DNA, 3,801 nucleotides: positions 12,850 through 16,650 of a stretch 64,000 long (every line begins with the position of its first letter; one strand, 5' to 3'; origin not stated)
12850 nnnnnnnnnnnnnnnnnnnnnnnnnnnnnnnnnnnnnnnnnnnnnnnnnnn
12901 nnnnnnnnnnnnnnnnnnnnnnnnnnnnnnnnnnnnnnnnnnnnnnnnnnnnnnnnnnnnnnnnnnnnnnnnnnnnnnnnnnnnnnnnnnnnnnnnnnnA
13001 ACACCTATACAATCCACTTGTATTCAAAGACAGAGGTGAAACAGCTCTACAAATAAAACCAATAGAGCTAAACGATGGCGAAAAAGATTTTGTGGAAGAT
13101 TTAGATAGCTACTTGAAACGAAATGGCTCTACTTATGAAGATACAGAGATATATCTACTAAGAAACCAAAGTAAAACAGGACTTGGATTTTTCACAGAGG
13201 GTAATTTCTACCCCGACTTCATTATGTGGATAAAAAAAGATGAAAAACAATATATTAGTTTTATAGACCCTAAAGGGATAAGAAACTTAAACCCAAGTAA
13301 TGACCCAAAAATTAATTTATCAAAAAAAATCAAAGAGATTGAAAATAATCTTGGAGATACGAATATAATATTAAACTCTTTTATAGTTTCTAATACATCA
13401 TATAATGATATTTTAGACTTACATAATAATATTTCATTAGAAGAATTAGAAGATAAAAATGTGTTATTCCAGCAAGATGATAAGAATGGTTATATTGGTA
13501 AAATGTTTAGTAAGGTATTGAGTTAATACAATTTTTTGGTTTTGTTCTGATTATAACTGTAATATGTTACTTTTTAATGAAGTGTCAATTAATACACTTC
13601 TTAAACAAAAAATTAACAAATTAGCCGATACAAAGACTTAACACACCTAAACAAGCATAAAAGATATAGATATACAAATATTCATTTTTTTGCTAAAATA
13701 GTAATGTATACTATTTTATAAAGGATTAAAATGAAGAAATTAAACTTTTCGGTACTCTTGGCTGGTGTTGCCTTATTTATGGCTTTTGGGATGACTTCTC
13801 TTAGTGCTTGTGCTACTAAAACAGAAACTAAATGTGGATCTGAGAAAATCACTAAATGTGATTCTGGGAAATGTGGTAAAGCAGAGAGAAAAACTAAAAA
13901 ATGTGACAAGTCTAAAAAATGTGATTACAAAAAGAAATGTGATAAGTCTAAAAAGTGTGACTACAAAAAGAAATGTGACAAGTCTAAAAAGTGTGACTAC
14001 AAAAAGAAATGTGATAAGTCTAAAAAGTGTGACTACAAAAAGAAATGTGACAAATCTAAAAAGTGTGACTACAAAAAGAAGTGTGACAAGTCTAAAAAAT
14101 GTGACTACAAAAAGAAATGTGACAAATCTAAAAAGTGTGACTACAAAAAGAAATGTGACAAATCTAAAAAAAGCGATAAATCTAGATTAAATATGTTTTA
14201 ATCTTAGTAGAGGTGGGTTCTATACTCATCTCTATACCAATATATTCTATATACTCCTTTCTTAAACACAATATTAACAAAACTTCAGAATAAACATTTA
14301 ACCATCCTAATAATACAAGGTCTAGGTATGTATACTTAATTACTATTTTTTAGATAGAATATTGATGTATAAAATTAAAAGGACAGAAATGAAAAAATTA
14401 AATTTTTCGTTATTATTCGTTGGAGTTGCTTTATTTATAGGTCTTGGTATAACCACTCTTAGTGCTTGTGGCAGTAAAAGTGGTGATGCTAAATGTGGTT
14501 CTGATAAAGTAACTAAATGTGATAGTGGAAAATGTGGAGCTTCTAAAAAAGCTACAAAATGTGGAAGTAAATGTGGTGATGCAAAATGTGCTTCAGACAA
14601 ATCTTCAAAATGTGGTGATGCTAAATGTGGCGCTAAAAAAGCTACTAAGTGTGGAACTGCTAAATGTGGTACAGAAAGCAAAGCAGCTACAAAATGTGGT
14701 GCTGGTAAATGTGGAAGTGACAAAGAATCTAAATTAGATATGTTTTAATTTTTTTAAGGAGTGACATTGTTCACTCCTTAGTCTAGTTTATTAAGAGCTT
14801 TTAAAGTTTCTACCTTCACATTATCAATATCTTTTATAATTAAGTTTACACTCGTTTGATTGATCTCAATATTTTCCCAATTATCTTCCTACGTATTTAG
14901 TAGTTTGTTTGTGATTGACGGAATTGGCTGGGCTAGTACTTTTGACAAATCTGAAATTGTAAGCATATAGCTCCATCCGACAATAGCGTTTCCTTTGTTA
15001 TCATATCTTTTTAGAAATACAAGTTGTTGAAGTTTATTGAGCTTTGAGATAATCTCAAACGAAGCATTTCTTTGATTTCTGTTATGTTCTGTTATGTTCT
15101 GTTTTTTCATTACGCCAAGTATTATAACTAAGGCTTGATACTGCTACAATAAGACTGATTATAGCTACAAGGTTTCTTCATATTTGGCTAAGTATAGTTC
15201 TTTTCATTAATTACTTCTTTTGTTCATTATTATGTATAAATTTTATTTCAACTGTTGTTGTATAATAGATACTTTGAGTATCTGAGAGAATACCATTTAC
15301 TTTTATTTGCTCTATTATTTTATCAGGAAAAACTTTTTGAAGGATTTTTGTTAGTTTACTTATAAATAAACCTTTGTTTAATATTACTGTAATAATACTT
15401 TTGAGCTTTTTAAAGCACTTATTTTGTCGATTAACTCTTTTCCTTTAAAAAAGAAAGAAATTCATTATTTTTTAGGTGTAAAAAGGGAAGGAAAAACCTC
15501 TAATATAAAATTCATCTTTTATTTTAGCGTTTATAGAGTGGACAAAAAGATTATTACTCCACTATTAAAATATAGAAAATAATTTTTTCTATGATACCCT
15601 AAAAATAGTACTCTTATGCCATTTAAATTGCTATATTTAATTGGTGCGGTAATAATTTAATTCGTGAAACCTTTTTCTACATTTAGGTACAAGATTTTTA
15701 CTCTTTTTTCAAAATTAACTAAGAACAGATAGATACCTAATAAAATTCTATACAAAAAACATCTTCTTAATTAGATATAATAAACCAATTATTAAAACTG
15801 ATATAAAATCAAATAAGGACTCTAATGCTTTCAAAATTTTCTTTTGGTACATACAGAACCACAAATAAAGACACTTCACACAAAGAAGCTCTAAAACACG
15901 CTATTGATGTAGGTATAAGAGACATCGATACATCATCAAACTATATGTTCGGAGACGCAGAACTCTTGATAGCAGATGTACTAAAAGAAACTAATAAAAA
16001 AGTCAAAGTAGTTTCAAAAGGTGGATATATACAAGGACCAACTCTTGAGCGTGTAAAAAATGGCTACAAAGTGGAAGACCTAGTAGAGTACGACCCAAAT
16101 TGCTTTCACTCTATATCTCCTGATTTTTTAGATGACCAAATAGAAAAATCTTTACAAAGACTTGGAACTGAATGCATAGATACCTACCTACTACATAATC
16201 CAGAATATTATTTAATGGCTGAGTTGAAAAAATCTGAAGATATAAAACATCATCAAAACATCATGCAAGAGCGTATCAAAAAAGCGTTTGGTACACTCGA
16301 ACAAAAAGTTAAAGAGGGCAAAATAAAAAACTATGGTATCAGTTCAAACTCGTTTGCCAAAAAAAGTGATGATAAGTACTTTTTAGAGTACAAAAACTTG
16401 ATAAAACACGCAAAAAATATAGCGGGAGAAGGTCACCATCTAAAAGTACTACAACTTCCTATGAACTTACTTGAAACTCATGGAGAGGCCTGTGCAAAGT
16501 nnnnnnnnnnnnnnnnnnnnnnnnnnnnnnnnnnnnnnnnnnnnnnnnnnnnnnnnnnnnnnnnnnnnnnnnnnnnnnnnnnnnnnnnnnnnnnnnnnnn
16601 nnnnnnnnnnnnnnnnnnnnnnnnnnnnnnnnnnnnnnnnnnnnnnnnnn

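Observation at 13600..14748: Tandem pair of Cys/Lys-rich KCG/KCD-repeat lipoproteins resembling HvfA/MNIO-type RiPP precursors, with no modifying enzyme nearby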

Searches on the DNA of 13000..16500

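Call 72: search_rna_families(source=window, start=13000, end=16500, threshold=evalue, max_evalue=1)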
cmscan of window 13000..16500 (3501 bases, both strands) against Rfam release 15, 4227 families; matches with E-value up to 1: 0.
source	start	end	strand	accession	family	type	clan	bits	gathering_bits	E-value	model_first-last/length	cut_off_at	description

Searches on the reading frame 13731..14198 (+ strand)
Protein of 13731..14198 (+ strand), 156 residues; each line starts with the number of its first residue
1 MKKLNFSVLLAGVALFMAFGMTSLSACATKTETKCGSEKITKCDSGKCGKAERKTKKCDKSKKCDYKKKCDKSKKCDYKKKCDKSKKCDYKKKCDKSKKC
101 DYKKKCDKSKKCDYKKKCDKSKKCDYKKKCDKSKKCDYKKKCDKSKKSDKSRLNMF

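Call 6: search_protein_families(library=ncbifam, proteins=[window:13731-14198:+], max_evalue=10)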
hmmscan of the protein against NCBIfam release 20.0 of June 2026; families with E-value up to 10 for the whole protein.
window:13731-14198:+ (156 aa): 4 families
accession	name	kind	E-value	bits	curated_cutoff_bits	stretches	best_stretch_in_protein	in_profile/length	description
NF047351.1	lipase_YSIRK_Sa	exception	0.026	12.8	650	1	37-144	44-151/704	YSIRK-targeted triacylglycerol lipase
NF038330.1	adhesin_SclA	exception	0.067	12.8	400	1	39-149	113-220/405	LPXTG-anchored collagen-like adhesin Scl1/SclA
TIGR04429.1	Phr_nterm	subfamily_domain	0.29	11.7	25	1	1-25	1-25/28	Phr family secreted Rap phosphatase inhibitor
NF008074.0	PRK10811.1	equivalog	1.8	6.1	908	1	37-145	590-694/1068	ribonuclease E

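Call 7: search_protein_families(library=pfam, proteins=[window:13731-14198:+], max_evalue=10)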
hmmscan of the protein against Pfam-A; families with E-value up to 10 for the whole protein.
window:13731-14198:+ (156 aa): 0 families

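Call 9: find_encoding_contigs(protein=window:13731-14198:+, flank=10000, max_places=10)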
Protein window:13731-14198:+ (156 aa): no gene with exactly this product is on record in the collection.

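Call 21: find_homologous_proteins(query=window:13731-14198:+, max_evalue=0.001)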
Query window:13731-14198:+: 2718 candidates shared short words with the query, none scored E <= 0.001.

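Call 55: search_protein_representatives(protein=window:13731-14198:+)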
Query: 156 residues. Proteins with E-value up to 0.001 (for the whole library): 82; up to 1e-10: 7; up to 1e-30: 0. The best 82 are listed.
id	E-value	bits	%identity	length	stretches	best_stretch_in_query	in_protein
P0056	1.9e-29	118.4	19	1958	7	45-139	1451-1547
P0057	1.1e-17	80.3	39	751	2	41-154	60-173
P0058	6.2e-16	74.6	23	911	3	50-146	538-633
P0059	7.1e-16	74.4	43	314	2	55-143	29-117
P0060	2.3e-12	63.0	40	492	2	54-147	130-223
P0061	8.7e-11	57.9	25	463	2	56-144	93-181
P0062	9.4e-11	57.7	27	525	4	59-146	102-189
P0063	3.3e-10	56.0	22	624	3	56-147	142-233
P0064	2.0e-09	53.4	31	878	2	56-151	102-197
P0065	4.5e-09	52.3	8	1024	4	54-149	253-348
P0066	1.2e-08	50.9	30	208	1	58-146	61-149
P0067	1.4e-08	50.7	38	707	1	31-140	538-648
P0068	1.8e-08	50.4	22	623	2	57-149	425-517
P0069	3.2e-08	49.5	28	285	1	6-150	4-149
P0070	5.4e-08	48.8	27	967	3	48-148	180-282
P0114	1.8e-04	37.4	44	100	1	1-85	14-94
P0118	2.4e-04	36.9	64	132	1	67-137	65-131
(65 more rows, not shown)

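Call 59: search_protein_families(library=ncbifam, proteins=[P0118], max_evalue=0.01)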
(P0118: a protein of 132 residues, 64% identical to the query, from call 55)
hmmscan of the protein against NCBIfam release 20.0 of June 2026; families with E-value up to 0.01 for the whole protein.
P0118 (132 aa): 1 family
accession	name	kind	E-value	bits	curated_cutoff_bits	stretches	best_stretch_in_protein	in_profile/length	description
NF047882.1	PA0050_fam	equivalog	0.0022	18.1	45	1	1-28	1-29/45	PA0050 family protein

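Call 89: search_solved_structures(query=window:13731-14198:+, max_evalue=1)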
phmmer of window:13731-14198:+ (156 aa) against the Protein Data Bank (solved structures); distinct sequences matched with E-value up to 1: 1.
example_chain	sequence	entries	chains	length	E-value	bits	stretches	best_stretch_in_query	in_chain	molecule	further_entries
2jmv_A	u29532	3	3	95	0.00088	22.1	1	57-136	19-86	Scytovirin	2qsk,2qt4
